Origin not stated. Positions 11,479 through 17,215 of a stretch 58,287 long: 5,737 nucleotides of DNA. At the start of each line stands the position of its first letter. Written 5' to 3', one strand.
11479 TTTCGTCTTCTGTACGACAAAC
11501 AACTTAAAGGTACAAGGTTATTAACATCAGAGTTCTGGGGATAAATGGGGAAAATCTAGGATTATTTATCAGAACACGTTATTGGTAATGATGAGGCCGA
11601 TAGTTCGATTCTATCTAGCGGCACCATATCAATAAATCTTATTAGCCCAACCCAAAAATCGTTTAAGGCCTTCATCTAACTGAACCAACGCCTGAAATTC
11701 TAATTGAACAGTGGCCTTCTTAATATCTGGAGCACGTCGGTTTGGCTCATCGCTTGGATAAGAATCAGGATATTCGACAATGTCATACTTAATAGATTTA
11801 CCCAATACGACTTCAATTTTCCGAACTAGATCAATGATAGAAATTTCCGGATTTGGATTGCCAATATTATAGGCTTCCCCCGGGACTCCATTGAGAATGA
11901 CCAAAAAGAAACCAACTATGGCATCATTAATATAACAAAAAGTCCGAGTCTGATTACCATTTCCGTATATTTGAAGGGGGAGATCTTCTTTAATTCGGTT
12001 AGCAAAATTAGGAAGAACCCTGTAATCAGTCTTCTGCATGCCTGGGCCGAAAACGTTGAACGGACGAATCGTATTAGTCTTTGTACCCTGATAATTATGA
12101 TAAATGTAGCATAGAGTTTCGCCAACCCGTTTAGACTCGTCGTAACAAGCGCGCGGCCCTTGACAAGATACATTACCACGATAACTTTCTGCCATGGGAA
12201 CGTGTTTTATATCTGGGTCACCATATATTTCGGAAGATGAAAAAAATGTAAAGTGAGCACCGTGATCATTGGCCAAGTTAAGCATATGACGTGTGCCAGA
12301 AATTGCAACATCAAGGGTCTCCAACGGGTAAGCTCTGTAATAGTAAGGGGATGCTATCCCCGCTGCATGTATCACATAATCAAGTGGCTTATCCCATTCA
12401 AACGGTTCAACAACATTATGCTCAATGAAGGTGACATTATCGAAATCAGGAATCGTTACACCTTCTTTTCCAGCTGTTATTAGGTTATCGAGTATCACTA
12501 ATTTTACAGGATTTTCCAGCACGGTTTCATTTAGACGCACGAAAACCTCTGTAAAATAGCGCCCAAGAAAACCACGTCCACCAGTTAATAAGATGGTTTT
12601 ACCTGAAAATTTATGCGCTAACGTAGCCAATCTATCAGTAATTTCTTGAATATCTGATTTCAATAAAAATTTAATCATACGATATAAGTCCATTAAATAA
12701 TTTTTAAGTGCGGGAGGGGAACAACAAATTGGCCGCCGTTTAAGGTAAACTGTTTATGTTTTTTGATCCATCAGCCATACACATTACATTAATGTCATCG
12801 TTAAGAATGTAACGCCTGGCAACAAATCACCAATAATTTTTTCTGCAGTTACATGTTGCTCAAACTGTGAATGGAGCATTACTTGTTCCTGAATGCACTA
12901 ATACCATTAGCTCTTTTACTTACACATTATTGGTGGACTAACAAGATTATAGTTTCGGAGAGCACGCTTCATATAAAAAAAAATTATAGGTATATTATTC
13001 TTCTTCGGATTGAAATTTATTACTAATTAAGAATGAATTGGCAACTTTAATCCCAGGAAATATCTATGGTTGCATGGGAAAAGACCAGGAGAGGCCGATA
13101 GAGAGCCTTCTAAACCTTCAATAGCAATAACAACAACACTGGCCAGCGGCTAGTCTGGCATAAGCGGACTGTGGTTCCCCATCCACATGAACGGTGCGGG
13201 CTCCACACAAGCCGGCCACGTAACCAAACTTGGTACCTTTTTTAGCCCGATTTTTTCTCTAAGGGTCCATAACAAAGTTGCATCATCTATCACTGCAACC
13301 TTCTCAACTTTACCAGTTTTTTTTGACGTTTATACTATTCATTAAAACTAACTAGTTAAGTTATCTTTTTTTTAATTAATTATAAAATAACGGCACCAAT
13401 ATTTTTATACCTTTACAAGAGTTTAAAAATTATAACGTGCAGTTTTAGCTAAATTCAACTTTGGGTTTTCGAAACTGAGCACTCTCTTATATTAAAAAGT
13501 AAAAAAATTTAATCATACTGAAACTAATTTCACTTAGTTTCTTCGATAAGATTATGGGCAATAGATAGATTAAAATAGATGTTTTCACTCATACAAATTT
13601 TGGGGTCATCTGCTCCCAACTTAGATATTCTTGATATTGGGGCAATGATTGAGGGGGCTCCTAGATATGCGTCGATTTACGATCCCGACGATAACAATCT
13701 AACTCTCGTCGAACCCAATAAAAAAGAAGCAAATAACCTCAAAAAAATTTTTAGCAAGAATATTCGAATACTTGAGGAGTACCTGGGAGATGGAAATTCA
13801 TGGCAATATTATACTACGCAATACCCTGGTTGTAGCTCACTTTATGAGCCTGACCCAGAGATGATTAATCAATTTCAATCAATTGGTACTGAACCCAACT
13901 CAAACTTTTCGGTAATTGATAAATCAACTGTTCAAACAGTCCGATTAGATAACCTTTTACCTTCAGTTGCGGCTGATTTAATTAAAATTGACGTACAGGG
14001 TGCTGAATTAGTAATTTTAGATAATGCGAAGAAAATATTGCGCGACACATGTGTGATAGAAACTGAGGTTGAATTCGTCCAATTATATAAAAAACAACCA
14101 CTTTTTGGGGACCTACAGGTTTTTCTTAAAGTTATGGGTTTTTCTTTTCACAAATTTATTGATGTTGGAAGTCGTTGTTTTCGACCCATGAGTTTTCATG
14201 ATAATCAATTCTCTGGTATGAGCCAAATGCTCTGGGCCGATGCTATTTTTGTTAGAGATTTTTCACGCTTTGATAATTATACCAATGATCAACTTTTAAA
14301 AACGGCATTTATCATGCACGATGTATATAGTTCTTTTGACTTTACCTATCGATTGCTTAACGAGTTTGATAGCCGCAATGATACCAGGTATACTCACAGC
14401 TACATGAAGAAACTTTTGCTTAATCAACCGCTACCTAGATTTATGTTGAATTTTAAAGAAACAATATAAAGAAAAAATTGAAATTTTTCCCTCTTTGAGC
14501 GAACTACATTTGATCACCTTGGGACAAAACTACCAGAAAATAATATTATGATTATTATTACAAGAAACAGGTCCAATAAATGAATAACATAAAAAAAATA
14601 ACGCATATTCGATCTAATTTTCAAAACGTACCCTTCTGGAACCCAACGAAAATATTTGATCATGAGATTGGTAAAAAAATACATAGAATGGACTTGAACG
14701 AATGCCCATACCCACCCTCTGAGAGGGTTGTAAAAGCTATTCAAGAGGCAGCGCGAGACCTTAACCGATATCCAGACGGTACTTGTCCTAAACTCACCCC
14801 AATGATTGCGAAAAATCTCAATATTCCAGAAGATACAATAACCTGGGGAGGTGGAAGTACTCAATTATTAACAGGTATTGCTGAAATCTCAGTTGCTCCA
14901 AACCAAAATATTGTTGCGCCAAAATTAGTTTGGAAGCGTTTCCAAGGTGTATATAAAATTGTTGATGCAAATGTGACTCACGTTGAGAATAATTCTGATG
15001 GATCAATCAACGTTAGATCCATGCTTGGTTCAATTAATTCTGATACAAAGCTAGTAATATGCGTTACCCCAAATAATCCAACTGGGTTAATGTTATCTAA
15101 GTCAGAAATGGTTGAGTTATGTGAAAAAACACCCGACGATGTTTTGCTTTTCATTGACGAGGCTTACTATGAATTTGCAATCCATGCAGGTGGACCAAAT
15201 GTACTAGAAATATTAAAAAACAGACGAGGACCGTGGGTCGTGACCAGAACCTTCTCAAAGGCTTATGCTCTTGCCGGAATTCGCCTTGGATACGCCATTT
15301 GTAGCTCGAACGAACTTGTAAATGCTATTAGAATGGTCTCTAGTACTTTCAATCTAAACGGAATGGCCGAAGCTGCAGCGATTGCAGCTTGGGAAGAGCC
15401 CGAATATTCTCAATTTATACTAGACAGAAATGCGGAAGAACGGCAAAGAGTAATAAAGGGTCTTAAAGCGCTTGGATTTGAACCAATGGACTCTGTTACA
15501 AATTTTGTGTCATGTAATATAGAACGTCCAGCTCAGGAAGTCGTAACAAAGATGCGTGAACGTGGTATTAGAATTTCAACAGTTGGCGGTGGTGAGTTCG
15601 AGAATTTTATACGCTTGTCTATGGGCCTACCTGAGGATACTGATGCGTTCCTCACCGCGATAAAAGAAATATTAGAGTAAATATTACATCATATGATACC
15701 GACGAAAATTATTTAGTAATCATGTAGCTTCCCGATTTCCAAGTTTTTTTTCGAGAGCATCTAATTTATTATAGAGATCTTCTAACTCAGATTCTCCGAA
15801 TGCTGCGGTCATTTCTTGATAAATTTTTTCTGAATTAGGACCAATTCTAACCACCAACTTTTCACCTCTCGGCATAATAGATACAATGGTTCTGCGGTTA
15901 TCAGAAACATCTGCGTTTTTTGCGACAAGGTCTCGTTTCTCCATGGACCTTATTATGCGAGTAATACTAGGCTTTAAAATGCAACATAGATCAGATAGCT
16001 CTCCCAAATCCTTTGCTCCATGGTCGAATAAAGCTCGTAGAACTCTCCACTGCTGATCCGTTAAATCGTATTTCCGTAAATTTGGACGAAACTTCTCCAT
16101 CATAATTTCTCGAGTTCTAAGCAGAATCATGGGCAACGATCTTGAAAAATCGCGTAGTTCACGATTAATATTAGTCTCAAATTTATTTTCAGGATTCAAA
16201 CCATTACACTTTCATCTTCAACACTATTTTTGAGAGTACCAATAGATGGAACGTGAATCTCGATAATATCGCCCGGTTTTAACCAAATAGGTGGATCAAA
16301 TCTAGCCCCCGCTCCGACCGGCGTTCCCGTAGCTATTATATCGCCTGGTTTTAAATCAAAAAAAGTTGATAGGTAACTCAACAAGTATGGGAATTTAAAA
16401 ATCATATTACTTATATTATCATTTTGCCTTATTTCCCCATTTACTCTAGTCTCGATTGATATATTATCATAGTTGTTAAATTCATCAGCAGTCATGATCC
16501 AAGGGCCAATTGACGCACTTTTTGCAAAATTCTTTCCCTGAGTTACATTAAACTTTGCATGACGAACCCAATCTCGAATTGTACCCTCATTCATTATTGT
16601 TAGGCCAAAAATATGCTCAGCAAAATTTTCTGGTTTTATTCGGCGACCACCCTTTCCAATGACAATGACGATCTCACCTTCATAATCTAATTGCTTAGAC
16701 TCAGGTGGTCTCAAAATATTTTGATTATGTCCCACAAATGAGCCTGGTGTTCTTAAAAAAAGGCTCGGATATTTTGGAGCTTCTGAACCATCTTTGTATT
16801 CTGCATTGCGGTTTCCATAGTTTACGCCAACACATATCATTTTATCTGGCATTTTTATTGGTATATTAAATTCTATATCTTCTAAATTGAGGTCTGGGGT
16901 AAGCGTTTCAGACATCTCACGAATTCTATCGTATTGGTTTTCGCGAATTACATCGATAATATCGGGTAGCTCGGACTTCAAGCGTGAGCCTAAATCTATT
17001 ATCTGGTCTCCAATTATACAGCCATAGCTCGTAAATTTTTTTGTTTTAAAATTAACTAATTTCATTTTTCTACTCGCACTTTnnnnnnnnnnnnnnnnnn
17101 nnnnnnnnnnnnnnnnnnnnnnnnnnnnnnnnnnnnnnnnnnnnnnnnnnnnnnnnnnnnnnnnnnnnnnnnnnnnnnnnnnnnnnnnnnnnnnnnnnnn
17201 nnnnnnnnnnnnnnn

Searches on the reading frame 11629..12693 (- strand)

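Call 54: search_protein_families(library=pfam, proteins=[window:11629-12693:-], max_evalue=0.00001)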
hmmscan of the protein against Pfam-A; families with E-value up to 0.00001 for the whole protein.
window:11629-12693:- (354 aa): 4 families
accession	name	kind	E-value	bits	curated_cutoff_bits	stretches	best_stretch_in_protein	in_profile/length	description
PF01370.27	Epimerase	-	1.3e-43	149.6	20.9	1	34-278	1-240/240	NAD dependent epimerase/dehydratase family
PF16363.11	GDP_Man_Dehyd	-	2.3e-28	100.1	27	1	35-345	1-331/332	GDP-mannose 4,6 dehydratase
PF01073.25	3Beta_HSD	-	1.5e-11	44.3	22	1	36-257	2-220/280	3-beta hydroxysteroid dehydrogenase/isomerase family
PF07993.18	NAD_binding_4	-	1.5e-07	31.3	20.1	0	105-216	90-209/258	Male sterility protein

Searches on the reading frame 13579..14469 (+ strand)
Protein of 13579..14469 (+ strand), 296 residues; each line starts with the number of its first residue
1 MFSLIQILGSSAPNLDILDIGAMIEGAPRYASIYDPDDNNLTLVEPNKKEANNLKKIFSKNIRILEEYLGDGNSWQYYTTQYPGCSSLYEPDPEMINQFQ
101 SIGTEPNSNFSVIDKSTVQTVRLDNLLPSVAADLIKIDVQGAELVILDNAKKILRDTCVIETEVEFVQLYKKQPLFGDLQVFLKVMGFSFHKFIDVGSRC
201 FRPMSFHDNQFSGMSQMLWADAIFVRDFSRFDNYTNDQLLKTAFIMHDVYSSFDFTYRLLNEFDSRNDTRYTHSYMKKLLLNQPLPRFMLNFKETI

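Call 54: search_protein_families(library=pfam, proteins=[window:13579-14469:+], max_evalue=0.00001)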
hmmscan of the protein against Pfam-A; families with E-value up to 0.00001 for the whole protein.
window:13579-14469:+ (296 aa): 1 family
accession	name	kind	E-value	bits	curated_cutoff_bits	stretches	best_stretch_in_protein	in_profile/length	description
PF05050.19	Methyltransf_21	-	1.4e-13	51.7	22.7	1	19-190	1-173/173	Methyltransferase FkbM domain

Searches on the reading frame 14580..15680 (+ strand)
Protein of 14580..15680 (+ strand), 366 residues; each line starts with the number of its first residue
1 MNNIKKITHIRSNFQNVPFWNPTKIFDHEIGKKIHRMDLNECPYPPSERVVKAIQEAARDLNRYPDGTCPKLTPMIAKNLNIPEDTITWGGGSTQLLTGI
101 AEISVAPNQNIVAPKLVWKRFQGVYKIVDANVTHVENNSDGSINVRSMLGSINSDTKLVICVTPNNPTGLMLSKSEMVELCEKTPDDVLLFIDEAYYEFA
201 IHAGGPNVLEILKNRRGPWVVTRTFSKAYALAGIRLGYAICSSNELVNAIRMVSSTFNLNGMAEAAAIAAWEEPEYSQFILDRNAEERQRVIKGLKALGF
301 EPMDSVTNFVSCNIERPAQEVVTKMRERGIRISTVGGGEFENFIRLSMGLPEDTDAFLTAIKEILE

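Call 55: search_protein_families(library=pfam, proteins=[window:14580-15680:+], max_evalue=0.00001)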
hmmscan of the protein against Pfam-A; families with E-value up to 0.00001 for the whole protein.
window:14580-15680:+ (366 aa): 1 family
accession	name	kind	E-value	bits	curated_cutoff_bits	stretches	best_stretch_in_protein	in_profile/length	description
PF00155.27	Aminotran_1_2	-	1.7e-49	169.4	19.7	1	37-360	6-360/361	Aminotransferase class I and II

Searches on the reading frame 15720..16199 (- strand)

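Call 55: search_protein_families(library=pfam, proteins=[window:15720-16199:-], max_evalue=0.00001)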
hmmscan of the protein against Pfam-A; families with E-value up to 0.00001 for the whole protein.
window:15720-16199:- (159 aa): 3 families
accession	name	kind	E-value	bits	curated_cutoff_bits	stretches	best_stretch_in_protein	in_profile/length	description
PF01047.28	MarR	-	4.6e-12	46.1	24.6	1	46-103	1-58/59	MarR family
PF12802.13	MarR_2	-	5.9e-09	36.4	27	1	44-103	1-61/61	MarR family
PF22381.2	Staph_reg_Sar_Rot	-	9.9e-08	32.4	27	1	37-116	3-82/85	Transcriptional regulator SarA/Rot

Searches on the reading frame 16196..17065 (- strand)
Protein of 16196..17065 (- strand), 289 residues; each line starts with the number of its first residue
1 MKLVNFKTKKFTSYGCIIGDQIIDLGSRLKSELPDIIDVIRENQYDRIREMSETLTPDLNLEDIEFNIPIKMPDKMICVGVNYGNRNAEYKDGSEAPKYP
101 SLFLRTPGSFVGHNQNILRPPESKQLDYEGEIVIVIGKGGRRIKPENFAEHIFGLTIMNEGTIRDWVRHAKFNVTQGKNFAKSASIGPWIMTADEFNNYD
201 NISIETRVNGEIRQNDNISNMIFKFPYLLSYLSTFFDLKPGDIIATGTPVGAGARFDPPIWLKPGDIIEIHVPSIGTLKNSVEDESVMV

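Call 55: search_protein_families(library=pfam, proteins=[window:16196-17065:-], max_evalue=0.00001)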
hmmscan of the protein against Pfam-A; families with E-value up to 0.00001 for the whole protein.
window:16196-17065:- (289 aa): 1 family
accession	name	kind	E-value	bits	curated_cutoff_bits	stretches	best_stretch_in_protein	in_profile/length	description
PF01557.24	FAA_hydrolase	-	2e-67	227.4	23.9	1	75-282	1-213/214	Fumarylacetoacetate (FAA) hydrolase C-terminal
